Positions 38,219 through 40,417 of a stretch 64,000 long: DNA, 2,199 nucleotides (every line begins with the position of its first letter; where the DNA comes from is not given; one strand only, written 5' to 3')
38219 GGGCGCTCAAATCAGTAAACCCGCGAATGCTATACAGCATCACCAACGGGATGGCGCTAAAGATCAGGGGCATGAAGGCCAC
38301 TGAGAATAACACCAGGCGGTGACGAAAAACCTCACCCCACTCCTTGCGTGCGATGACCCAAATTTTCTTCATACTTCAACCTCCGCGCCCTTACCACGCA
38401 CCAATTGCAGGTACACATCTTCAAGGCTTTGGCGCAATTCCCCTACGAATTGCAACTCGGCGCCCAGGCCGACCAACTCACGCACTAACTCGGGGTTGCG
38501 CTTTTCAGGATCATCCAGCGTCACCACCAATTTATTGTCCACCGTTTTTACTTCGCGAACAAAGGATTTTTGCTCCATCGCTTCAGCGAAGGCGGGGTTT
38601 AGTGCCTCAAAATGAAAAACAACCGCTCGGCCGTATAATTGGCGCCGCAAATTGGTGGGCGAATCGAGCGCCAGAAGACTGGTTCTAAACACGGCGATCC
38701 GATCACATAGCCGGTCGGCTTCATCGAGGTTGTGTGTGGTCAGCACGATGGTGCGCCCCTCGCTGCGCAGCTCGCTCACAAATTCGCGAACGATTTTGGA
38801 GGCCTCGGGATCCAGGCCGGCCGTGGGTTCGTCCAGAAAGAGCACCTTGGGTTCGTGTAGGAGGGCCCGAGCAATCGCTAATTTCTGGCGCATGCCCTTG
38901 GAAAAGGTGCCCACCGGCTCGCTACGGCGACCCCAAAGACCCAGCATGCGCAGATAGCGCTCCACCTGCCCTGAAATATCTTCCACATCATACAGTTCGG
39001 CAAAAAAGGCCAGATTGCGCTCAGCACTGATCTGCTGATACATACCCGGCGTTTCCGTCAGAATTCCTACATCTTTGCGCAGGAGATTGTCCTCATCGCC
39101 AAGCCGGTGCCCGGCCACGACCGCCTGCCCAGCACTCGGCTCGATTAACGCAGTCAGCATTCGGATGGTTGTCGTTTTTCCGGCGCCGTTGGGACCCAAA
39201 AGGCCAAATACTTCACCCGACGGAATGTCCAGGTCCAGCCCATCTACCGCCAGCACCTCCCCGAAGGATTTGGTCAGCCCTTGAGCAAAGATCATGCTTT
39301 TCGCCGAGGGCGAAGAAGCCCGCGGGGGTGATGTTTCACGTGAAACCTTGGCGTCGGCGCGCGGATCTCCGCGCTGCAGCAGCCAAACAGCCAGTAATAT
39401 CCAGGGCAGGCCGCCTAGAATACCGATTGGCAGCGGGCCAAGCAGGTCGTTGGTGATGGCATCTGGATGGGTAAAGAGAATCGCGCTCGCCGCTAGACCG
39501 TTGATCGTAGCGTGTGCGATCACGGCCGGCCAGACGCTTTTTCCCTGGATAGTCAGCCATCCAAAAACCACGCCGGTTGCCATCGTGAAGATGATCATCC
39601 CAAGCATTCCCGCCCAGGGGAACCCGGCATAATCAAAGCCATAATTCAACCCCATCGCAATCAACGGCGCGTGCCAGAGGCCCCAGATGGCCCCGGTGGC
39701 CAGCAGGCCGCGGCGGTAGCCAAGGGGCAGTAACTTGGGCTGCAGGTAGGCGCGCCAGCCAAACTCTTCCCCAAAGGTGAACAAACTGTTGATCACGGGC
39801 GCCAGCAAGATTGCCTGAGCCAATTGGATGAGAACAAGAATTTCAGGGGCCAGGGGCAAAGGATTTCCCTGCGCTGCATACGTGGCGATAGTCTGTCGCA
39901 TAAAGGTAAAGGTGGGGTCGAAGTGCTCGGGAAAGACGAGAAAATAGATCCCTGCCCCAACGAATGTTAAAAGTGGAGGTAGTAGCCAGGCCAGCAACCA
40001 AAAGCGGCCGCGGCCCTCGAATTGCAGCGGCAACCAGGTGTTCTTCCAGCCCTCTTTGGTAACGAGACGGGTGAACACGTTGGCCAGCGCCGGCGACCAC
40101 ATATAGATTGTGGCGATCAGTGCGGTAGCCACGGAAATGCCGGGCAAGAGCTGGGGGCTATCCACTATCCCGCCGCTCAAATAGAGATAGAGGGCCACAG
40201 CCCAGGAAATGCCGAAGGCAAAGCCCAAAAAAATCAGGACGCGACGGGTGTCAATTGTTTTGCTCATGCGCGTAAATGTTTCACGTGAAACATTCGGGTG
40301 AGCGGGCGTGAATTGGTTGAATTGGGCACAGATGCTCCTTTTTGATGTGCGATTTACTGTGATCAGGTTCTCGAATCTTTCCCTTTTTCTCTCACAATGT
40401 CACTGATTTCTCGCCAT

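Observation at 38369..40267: Unusual single-polypeptide fusion of a CPBP (CAAX/Abi) intramembrane protease with an ABC transporter ATPase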

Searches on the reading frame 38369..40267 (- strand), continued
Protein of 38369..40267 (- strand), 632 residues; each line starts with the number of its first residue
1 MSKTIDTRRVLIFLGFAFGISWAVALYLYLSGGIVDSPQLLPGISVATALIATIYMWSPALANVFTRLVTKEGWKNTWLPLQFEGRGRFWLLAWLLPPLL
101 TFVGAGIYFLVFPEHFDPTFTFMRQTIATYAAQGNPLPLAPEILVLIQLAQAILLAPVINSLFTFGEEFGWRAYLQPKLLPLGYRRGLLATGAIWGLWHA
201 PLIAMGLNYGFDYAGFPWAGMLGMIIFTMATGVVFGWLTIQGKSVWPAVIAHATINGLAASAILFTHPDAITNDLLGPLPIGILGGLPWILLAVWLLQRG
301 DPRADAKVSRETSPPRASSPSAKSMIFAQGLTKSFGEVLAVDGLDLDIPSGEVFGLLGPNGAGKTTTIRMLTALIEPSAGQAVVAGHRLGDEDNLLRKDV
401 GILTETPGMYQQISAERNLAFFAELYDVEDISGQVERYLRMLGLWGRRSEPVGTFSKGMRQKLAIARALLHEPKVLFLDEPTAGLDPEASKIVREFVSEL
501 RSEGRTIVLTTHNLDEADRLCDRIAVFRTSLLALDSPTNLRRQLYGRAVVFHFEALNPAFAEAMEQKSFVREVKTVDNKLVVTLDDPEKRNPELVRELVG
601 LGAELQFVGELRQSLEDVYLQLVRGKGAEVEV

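Call 41: find_encoding_contigs(protein=P0296, flank=6000, max_places=3)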
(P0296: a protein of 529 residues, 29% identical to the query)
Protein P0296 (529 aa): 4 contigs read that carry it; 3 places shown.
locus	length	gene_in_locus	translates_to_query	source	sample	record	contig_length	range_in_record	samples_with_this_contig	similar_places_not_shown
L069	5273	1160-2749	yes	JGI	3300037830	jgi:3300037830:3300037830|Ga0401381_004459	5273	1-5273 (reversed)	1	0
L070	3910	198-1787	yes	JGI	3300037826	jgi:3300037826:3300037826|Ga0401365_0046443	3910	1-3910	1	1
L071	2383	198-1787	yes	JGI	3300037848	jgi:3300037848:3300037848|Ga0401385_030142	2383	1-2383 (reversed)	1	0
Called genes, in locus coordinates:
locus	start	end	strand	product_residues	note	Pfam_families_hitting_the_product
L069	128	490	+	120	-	-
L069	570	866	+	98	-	-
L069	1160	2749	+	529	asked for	PF02517:Rce1-like, PF00005:ABC_tran, PF13304:AAA_21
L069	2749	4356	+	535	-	PF16949:ABC_tran_2 (weak)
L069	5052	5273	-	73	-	?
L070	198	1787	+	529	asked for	PF02517:Rce1-like, PF00005:ABC_tran, PF13304:AAA_21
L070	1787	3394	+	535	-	PF16949:ABC_tran_2 (weak)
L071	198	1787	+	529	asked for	PF02517:Rce1-like, PF00005:ABC_tran, PF13304:AAA_21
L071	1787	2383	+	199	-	?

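Call 42: find_encoding_contigs(protein=P0054, flank=5000, max_places=2)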
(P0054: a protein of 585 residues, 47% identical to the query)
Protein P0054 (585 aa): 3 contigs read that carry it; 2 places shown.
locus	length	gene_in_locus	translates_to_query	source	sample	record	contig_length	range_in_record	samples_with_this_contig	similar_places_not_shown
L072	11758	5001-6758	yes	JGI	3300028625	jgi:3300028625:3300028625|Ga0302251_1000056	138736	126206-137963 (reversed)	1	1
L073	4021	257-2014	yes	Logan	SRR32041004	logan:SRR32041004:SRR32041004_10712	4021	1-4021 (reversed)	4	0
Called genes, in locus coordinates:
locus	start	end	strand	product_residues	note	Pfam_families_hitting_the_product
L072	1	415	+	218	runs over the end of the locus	-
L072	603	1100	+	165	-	-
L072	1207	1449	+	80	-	-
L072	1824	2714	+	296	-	-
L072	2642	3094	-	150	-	-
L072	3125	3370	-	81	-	-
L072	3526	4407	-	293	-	PF00165:HTH_AraC (weak), PF12833:HTH_18, PF06445:GyrI-like, PF14526:Cass2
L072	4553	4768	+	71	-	-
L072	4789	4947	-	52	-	-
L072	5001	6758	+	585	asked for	PF10086:YhfC, PF00005:ABC_tran, PF13304:AAA_21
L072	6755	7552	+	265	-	PF01061:ABC2_membrane, PF12679:ABC2_membrane_2, PF12698:ABC2_membrane_3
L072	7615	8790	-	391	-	PF05448:AXE1 (weak), PF01738:DLH, PF02129:Peptidase_S15, PF20434:BD-FAE, PF00561:Abhydrolase_1 (faint), PF07859:Abhydrolase_3, PF00326:Peptidase_S9, PF12146:Hydrolase_4 (weak), +1 more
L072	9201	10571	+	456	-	PF13660:DUF4147, PF05161:MOFRL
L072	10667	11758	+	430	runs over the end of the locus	PF28597:T2SSF_N (weak), PF00482:T2SSF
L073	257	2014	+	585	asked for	PF10086:YhfC, PF00005:ABC_tran, PF13304:AAA_21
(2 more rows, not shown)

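Call 43: find_encoding_contigs(protein=P0067, flank=5000, max_places=2)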
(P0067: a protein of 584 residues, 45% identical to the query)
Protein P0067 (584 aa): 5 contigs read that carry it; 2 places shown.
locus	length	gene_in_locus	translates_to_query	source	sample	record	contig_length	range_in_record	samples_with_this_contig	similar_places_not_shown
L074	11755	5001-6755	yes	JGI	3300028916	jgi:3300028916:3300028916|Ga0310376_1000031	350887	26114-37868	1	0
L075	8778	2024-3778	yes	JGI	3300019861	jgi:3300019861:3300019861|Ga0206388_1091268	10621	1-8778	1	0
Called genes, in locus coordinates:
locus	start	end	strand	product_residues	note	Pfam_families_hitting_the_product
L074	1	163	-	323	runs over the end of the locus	PF12784:PDDEXK_2, PF27070:HTH_Rpn_C (weak)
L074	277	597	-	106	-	-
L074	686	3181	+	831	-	PF01844:HNH (weak)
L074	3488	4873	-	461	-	PF02310:B12-binding, PF04055:Radical_SAM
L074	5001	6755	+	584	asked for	PF10086:YhfC, PF00005:ABC_tran, PF13304:AAA_21 (weak), PF13732:DrrA1-3_C (weak)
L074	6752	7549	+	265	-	PF01061:ABC2_membrane, PF12679:ABC2_membrane_2, PF12698:ABC2_membrane_3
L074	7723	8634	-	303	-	PF02129:Peptidase_S15, PF01738:DLH, PF20434:BD-FAE, PF07859:Abhydrolase_3, PF12697:Abhydrolase_6 (weak), PF00326:Peptidase_S9, PF08840:BAAT_C (weak), PF12146:Hydrolase_4, +2 more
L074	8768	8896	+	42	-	-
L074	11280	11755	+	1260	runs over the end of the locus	PF13414:TPR_11 (weak), PF13432:TPR_16 (weak), PF00515:TPR_1, PF07719:TPR_2 (weak), PF13414:TPR_11, PF00515:TPR_1, PF00754:F5_F8_type_C, PF22633:F5_F8_type_C_2, +10 more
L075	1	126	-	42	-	?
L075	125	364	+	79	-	-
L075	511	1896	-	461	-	PF02310:B12-binding, PF04055:Radical_SAM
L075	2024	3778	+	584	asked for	PF10086:YhfC, PF00005:ABC_tran, PF13304:AAA_21 (weak), PF13732:DrrA1-3_C (weak)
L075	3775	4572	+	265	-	PF01061:ABC2_membrane, PF12679:ABC2_membrane_2, PF12698:ABC2_membrane_3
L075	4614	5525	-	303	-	PF02129:Peptidase_S15, PF01738:DLH, PF20434:BD-FAE, PF07859:Abhydrolase_3, PF12697:Abhydrolase_6 (weak), PF00326:Peptidase_S9, PF08840:BAAT_C (weak), PF12146:Hydrolase_4, +2 more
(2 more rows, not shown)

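Call 48: predict_structure(alignment_id=A1)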
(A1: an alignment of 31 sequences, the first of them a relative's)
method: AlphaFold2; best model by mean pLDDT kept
length: 632 residues; sequences in the alignment: 31
mean_pLDDT: 80.5   pTM: 0.50
mean pLDDT of the five models: 80.5, 79.2, 78.7, 72.2, 70.1
residues with pLDDT >= 90: 152; 70-90: 375; 50-70: 77; < 50: 28
segments of 3 or more residues with pLDDT < 50: 1-3, 305-317, 626-632
pLDDT, mean of each block of 10 residues (from residue 1): 67 95 88 79 85 92 91 61 65 93 92 90 88 85 91 91 93 90 90 92 62 60 88 93 88 89 85 77 89 92 48 46 84 77 85 81 73 78 84 79 65 85 80 87 86 82 81 85 76 82 87 79 76 72 67 85 86 84 77 85 79 64 51 28
secondary structure, 60 per line:
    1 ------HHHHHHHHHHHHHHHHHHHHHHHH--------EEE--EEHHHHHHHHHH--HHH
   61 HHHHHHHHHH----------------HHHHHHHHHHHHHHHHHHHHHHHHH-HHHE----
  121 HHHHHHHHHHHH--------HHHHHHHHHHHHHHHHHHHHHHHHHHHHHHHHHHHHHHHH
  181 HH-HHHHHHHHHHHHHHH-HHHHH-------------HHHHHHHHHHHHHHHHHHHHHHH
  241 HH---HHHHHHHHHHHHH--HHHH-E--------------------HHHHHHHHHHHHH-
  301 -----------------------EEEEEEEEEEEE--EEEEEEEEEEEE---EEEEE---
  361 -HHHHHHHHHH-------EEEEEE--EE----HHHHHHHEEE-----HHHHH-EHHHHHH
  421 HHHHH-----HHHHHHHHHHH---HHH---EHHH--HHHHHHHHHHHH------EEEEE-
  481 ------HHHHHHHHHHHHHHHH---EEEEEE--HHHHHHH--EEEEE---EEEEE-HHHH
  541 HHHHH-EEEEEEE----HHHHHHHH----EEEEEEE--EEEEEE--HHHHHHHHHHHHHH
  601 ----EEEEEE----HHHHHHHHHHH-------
elements in order: H7-30 E39-41 H46-55 H58-70 H87-111 H121-132 H141-182 H184-198 H200-204 H218-242 H246-258 H261-264 H287-299 E324-335 E338-349 E353-357 H362-371 E379-384 H393-399 E400-402 H408-412 H415-425 H431-441 H457-468 E475-479 H487-502 E506-511 H514-520 E523-527 E531-535 H537-545 E547-553 H558-565 E570-576 E579-584 H587-600 E605-610 H615-625

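Call 54: search_protein_families(library=ncbifam, proteins=[P0054], max_evalue=0.001)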
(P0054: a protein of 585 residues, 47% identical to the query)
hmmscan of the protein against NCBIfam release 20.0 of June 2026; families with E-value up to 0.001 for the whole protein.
P0054 (585 aa): 186 families (the best 25 are shown)
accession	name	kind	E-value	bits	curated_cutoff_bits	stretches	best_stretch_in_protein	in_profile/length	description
TIGR01188.1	drrA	subfamily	1.2e-77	261.1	312.45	1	288-578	1-301/302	daunorubicin resistance ABC transporter, ATP-binding protein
NF033858.1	ABC2_perm_RbbA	equivalog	1.6e-55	188.5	1050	1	268-497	254-486/909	ribosome-associated ATPase/putative transporter RbbA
TIGR03522.1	GldA_ABC_ATP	equivalog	2.5e-48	165.1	402.6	1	282-574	4-297/301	gliding motility-associated ABC transporter ATP-binding subunit GldA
NF010060.0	PRK13537.1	equivalog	9.7e-48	162.7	521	1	277-579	12-309/314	nodulation factor ABC transporter ATP-binding protein NodI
TIGR03740.1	galliderm_ABC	subfamily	1.3e-47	162.3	309.75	1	283-488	3-203/223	lantibiotic protection ABC transporter ATP-binding subunit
NF010059.0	PRK13536.1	equivalog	3e-44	151.2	549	1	276-551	39-315/342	nodulation factor ABC transporter ATP-binding protein NodI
TIGR01288.1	nodI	equivalog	1.6e-42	145.5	424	1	279-550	3-275/303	nodulation factor ABC transporter ATP-binding protein NodI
TIGR03864.1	PQQ_ABC_ATP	hypoth_equivalog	1.6e-38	132.5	302.25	1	281-488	2-211/236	ABC transporter, ATP-binding subunit, PQQ-dependent alcohol dehydrogenase system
TIGR01186.1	proV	subfamily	2.9e-38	131.9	326.6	1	292-494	5-216/363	betaine/proline/choline family ABC transporter ATP-binding protein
TIGR04406.1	LPS_export_lptB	equivalog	1e-35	123.2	240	1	281-485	2-211/239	LPS export ABC transporter ATP-binding protein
TIGR03265.1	PhnT2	equivalog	1.7e-34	119.6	457.7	1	280-493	4-220/353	putative 2-aminoethylphosphonate ABC transporter ATP-binding protein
TIGR02673.1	FtsE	equivalog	9.1e-34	117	264.85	1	283-483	4-211/214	cell division ATP-binding protein FtsE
NF047930.1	ABC_ATP_B6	equivalog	1.1e-32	113.3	670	1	280-484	2-211/510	putative B6 ABC transporter ATP-binding protein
TIGR00972.1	3a0107s01c2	equivalog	3.8e-32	111.6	343.2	1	281-484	2-218/248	phosphate ABC transporter ATP-binding protein PstB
NF043075.1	MMSYN1_0197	equivalog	8.6e-32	110.4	550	1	280-485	2-209/341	spermidine/putrescine ABC transporter ATP-binding protein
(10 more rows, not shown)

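Call 60: fold_search(model_id=the predicted structure, library=pdb)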
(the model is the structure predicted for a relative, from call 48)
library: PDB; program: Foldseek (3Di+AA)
matches with E <= 10: 1505; with E <= 0.001: 1225
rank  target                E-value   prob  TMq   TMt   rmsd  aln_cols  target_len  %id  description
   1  4yer_A                1.9e-22  1.00  0.37  0.80   5.2       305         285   33  Crystal structure of an ABC transporter ATP-binding protein (TM_1403) from Thermotoga maritima MSB8 at 2.35 A resoluti (released 2015-03-11)
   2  7osf_B                2.9e-21  1.00  0.42  0.82   4.1       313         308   30  ABC Transporter complex NosDFYL, R-domain 1 (released 2022-06-22)
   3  4yer_B                4.8e-21  1.00  0.36  0.80   6.1       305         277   33  Crystal structure of an ABC transporter ATP-binding protein (TM_1403) from Thermotoga maritima MSB8 at 2.35 A resoluti (released 2015-03-11)
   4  7o0y_C                9.9e-21  1.00  0.42  0.83   3.7       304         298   31  ABC transporter NosDFY, nucleotide-free in GDN (released 2022-04-13)
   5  7o0y_B                1.0e-20  1.00  0.41  0.82   3.8       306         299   31  ABC transporter NosDFY, nucleotide-free in GDN (released 2022-04-13)
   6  7lkp_A                1.7e-20  1.00  0.40  0.15  23.0       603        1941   21  Structure of ATP-free human ABCA4 (released 2021-03-03)
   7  8edw_A                1.9e-20  1.00  0.43  0.16  22.4       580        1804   22  Cryo-EM Structure of human ABCA7 in BPL/Ch Nanodiscs (released 2022-12-21)
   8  7o14_B                4.1e-20  1.00  0.42  0.82   4.1       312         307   31  ABC transporter NosDFY, nucleotide-free in lipid nanodisc, R-domain 1 (released 2022-04-13)
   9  8ee6_A                9.3e-20  1.00  0.36  0.14  19.6       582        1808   23  Cryo-EM Structure of human ABCA7 in PE/Ch nanodiscs (released 2022-12-21)
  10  7w01                  2.7e-19  1.00  0.40  0.17  21.6       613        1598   19  Cryo-EM structure of nucleotide-free ABCA3 (released 2022-04-27)
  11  7lkz_A                4.5e-18  1.00  0.38  0.14  19.6       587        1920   19  Structure of ATP-bound human ABCA4 (released 2021-03-03)
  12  7e7i_A                5.2e-18  1.00  0.41  0.14  20.0       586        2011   19  Cryo-EM structure of human ABCA4 in the apo state (released 2021-06-30)
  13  8eeb_A                5.2e-18  1.00  0.40  0.15  24.4       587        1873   22  Cryo-EM structure of human ABCA7 in Digitonin (released 2022-12-21)
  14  7e7q_A                7.2e-18  1.00  0.36  0.13  21.4       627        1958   20  Cryo-EM structure of human ABCA4 in ATP-bound state (released 2021-06-30)
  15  7e7o_A                9.8e-18  1.00  0.41  0.14  19.7       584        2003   19  Cryo-EM structure of human ABCA4 in NRPE-bound state (released 2021-06-30)
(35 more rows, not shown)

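Call 76: find_encoding_contigs(protein=P0269, flank=4000, max_places=2)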
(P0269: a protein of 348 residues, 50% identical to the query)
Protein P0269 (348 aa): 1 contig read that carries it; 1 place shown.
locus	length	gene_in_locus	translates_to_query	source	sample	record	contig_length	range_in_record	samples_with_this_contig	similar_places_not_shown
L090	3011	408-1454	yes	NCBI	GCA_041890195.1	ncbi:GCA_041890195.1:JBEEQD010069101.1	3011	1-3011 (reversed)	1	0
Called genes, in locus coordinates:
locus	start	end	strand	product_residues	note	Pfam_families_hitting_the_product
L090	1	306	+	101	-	?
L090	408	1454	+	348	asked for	PF02517:Rce1-like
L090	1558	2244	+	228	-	PF02308:MgtC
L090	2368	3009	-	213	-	?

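Call 77: find_encoding_contigs(protein=P0272, flank=5000, max_places=2)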
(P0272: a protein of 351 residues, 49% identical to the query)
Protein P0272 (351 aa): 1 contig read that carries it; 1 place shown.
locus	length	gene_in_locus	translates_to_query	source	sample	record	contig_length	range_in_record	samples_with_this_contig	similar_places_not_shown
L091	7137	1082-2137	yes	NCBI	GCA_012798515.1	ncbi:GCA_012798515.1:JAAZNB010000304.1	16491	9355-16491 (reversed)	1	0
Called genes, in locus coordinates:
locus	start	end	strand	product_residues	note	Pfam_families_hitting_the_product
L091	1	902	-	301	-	PF00376:MerR, PF13411:MerR_1, PF02607:B12-binding_2, PF02310:B12-binding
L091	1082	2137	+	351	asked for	PF02517:Rce1-like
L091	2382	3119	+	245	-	PF00106:adh_short, PF13561:adh_short_C2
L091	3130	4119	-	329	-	PF00355:Rieske, PF19112:VanA_C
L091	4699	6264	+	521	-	PF01979:Amidohydro_1, PF07969:Amidohydro_3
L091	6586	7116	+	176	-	PF20335:DUF6630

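Call 83: find_homologous_proteins(query=P0296, region=1-260)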
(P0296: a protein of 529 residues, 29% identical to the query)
Query P0296, residues 1-260 (260 aa): 486 proteins with E <= 0.001 among 8000 candidates; the best 120 are listed.
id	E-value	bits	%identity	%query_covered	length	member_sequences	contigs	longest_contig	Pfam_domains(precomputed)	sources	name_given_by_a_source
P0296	1.8e-163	561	100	100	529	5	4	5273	PF00005.34,PF02517.22,PF13304.13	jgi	jgi:ABC-2 type transport system ATP-binding protein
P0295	6.7e-95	336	60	99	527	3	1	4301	PF00005.34,PF02517.22,PF13304.13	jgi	-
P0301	5.8e-65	238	48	99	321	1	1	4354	PF02517.22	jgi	jgi:membrane protease YdiL (CAAX protease family)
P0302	4.4e-61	225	49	93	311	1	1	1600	PF02517.22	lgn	-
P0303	1.2e-60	224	47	93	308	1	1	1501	PF02517.22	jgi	jgi:membrane protease YdiL (CAAX protease family)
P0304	7.2e-60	221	44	100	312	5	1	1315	PF02517.22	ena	-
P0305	2.5e-59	219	47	96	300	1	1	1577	PF02517.22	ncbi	-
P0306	4.5e-59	218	48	92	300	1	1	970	PF02517.22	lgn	-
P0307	7.9e-59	218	45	95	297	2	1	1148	PF02517.22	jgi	jgi:membrane protease YdiL (CAAX protease family)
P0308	1.3e-58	217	46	92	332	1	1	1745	PF02517.22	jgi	jgi:membrane protease YdiL (CAAX protease family)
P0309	1.4e-58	217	46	95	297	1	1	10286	PF02517.22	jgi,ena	-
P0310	3.1e-58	216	45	96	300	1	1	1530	PF02517.22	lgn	-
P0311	3.2e-58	216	45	95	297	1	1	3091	PF02517.22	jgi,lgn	-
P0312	5.8e-58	215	45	96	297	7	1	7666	PF02517.22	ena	-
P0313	6.8e-58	215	44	99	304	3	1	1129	PF02517.22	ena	-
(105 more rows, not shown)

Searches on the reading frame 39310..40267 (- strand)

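Call 53: search_protein_families(library=pfam, proteins=[window:39310-40267:-], max_evalue=0.01)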
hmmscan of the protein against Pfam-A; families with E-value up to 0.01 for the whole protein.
window:39310-40267:- (319 aa): 1 family
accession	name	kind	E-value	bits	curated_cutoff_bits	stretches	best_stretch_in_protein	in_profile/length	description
PF02517.21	Rce1-like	-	1.6e-15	57.5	22.4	1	153-257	5-92/93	Type II CAAX prenyl endopeptidase Rce1-like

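Call 54: search_protein_families(library=ncbifam, proteins=[window:39310-40267:-], max_evalue=0.001)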
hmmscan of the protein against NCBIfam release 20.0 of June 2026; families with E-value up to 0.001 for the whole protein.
window:39310-40267:- (319 aa): 4 families
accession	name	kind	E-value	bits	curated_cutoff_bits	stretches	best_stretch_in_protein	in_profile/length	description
NF041656.1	CPBP_MmRce1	equivalog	5.6e-07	29.4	425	1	162-256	135-231/271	MmRce1 family CPBP family CAAX prenyl protease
TIGR03008.1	pepcterm_CAAX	equivalog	3.1e-06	27.2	81.05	1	104-266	75-216/222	CAAX prenyl protease-related protein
NF041647.1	ABC_perm_CPBP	equivalog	1.1e-05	24.4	435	1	225-261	596-632/636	ABC transporter permease subunit/CPBP intramembrane protease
NF050068.1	Rv0804_CPBP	equivalog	0.00028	20.6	200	0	167-265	107-195/197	Rv0804 family intramembrane glutamic endopeptidase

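Call 82: search_solved_structures(query=A2, max_evalue=1)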
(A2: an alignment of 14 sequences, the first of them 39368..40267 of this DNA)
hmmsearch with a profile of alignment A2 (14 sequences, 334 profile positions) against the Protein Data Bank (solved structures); distinct sequences matched with E-value up to 1: 1.
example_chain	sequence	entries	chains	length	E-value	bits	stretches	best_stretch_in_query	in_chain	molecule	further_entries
4cad_C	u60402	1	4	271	1e-10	44.4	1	174-268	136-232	RAS AND A-FACTOR CONVERTING ENZYME 1, RCE1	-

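Call 90: predict_structure(alignment_id=A2)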
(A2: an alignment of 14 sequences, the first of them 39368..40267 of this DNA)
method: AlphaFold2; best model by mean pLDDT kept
length: 300 residues; sequences in the alignment: 14
mean_pLDDT: 90.1   pTM: 0.88
mean pLDDT of the five models: 90.1, 87.8, 85.9, 85.6, 85.0
residues with pLDDT >= 90: 206; 70-90: 76; 50-70: 18; < 50: 0
segments of 3 or more residues with pLDDT < 50: none
pLDDT, mean of each block of 10 residues (from residue 1): 84 98 94 89 92 95 97 80 88 96 93 90 89 89 91 91 95 96 96 96 76 71 93 97 94 90 80 78 93 93
secondary structure, 60 per line:
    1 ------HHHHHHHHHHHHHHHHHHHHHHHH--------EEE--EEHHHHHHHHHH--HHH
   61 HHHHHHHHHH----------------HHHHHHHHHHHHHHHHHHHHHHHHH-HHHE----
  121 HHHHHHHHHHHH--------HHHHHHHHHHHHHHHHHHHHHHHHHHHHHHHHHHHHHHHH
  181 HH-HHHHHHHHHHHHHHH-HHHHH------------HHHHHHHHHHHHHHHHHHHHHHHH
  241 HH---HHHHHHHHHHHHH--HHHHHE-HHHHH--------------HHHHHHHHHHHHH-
elements in order: H7-30 E39-41 H46-55 H58-70 H87-111 H121-132 H141-182 H184-198 H200-204 H217-242 H246-258 H261-265 H268-272 H287-299

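Call 93: fold_search(model_id=the predicted structure, library=pdb)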
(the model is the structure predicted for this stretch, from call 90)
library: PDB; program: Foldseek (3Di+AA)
matches with E <= 10: 150; with E <= 0.001: 4
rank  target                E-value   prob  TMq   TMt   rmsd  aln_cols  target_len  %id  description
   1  6u0o_A                8.4e-05  1.00  0.56  0.66   6.2       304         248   17  Crystal structure of a peptidoglycan release complex, SagB-SpdC, in lipidic cubic phase (released 2020-09-23)
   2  4cad_I                4.8e-04  1.00  0.58  0.67   7.8       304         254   17  Mechanism of farnesylated CAAX protein processing by the integral membrane protease Rce1 (released 2013-11-27)
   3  4cad_L                5.2e-04  1.00  0.58  0.67   7.8       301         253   17  Mechanism of farnesylated CAAX protein processing by the integral membrane protease Rce1 (released 2013-11-27)
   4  4cad_C                8.5e-04  1.00  0.58  0.67   6.0       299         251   17  Mechanism of farnesylated CAAX protein processing by the integral membrane protease Rce1 (released 2013-11-27)
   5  4cad_F                1.3e-03  1.00  0.57  0.66   6.0       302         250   17  Mechanism of farnesylated CAAX protein processing by the integral membrane protease Rce1 (released 2013-11-27)
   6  6eu6                  3.7e-01  0.18  0.15  0.13  14.0       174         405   16  Sensor Amt Protein (released 2018-01-24)
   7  5ogk_A                4.8e-01  0.14  0.20  0.20  18.0       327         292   12  Crystal structure of a nucleotide sugar transporter with bound nucleotide sugar. (released 2017-11-22)
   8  5gtm_B                1.4e+00  0.07  0.16  0.10  33.0       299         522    9  Modified human MxA, nucleotide-free form (released 2017-05-31)
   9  6z5u_A                1.7e+00  0.10  0.18  0.21  15.9       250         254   12  Cryo-EM structure of the A. baumannii MlaBDEF complex bound to APPNHP (released 2021-05-05)
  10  9k49_D                1.7e+00  0.06  0.11  0.15  24.6       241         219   11  Cryo-EM structure of inner membrane TolQRA complex in CYMAL-6-Neopentyl Glycol detergent micelles (released 2025-07-09)
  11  8q3v_c                1.8e+00  0.06  0.15  0.16  22.4       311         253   10  Cryo-EM structure of the methanogenic Na+ translocating N5-methyl-H4MPT:CoM methyltransferase complex (released 2024-07-10)
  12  9s35_A                1.8e+00  0.06  0.17  0.16  19.0       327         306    8  Cryo-EM structure of Candida albicans Vrg4 bound to an inhibitory nanobody. (released 2025-09-03)
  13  8q3v_C                1.9e+00  0.06  0.15  0.16  21.9       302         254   10  Cryo-EM structure of the methanogenic Na+ translocating N5-methyl-H4MPT:CoM methyltransferase complex (released 2024-07-10)
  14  9r2g_D                1.9e+00  0.05  0.15  0.14  22.6       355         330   15  Cytochrome bd II oxidase qOR-2 type from Mycobacterium smegmatis (released 2026-03-04)
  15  9prr_A                2.0e+00  0.09  0.19  0.21  13.0       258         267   10  X-ray crystal structure of Streptomyces cacaoi PolF in complex with iron and L-isoleucine (released 2025-10-15)
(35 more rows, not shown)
